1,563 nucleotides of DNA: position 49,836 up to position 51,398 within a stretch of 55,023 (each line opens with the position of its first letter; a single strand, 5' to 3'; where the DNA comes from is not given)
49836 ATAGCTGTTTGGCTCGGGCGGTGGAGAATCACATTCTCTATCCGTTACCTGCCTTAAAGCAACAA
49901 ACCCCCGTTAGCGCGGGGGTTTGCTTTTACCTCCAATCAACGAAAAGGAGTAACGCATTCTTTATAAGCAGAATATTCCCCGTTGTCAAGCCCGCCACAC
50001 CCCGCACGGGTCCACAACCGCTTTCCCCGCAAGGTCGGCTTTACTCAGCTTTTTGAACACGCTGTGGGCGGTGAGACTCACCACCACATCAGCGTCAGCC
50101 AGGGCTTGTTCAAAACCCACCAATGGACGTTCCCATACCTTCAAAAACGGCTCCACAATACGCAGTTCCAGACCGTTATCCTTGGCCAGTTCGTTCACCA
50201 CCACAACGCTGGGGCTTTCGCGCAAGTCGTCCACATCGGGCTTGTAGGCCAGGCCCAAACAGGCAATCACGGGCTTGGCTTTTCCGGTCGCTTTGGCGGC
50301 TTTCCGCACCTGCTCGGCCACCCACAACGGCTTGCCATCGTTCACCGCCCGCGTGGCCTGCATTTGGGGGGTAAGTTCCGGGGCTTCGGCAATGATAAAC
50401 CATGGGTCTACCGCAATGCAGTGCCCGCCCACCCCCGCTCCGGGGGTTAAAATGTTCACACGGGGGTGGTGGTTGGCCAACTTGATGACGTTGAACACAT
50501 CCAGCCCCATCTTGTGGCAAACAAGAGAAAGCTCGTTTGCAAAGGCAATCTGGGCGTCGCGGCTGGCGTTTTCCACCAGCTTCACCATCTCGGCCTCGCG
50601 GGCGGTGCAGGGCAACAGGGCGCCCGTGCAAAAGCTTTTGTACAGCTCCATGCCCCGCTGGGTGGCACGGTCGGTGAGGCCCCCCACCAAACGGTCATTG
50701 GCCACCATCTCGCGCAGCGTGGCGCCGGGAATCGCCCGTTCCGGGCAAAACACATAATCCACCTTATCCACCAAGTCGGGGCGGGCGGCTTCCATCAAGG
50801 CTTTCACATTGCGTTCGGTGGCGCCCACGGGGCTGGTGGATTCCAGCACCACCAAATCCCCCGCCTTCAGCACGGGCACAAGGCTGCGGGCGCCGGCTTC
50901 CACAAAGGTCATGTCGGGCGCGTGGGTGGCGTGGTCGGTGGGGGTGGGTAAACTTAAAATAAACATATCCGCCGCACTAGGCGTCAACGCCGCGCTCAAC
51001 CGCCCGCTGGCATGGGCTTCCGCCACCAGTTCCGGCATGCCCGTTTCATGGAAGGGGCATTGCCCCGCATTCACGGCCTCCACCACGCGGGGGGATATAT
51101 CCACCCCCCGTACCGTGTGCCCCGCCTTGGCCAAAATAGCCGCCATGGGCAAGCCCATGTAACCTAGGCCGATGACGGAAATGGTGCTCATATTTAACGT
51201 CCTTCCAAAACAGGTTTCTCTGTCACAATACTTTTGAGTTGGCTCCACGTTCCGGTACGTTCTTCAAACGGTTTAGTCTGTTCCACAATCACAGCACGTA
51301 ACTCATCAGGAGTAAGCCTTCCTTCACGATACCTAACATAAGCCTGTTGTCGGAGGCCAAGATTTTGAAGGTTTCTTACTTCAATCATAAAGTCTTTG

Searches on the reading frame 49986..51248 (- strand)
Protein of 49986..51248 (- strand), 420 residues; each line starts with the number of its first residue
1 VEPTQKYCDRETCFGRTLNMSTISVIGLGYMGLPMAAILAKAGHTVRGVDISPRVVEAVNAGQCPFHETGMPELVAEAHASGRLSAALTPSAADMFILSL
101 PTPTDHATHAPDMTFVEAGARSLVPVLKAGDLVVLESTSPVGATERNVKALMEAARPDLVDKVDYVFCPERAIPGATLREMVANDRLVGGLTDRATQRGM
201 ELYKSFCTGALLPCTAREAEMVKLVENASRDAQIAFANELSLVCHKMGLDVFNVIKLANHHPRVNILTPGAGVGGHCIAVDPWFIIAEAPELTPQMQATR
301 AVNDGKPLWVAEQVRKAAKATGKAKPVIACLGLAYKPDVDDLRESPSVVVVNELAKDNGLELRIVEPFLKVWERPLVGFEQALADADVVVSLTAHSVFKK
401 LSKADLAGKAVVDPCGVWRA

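Call 14: search_protein_families(library=pfam, proteins=[window:49986-51248:-], max_evalue=0.00001)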
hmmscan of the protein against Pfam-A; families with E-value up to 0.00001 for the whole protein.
window:49986-51248:- (420 aa): 4 families
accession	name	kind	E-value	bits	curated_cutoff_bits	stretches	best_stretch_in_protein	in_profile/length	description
PF03721.20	UDPG_MGDP_dh_N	-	1.2e-44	152.5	27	1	22-197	2-181/187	UDP-glucose/GDP-mannose dehydrogenase family, NAD binding domain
PF00984.24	UDPG_MGDP_dh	-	1.8e-26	92.5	25.4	1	217-303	1-92/94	UDP-glucose/GDP-mannose dehydrogenase family, central domain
PF03720.21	UDPG_MGDP_dh_C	-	4.1e-17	62.9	30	1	329-418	1-101/103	UDP-glucose/GDP-mannose dehydrogenase family, UDP binding domain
PF03446.21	NAD_binding_2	-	8.2e-11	42.6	21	1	22-153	1-109/161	NAD binding domain of 6-phosphogluconate dehydrogenase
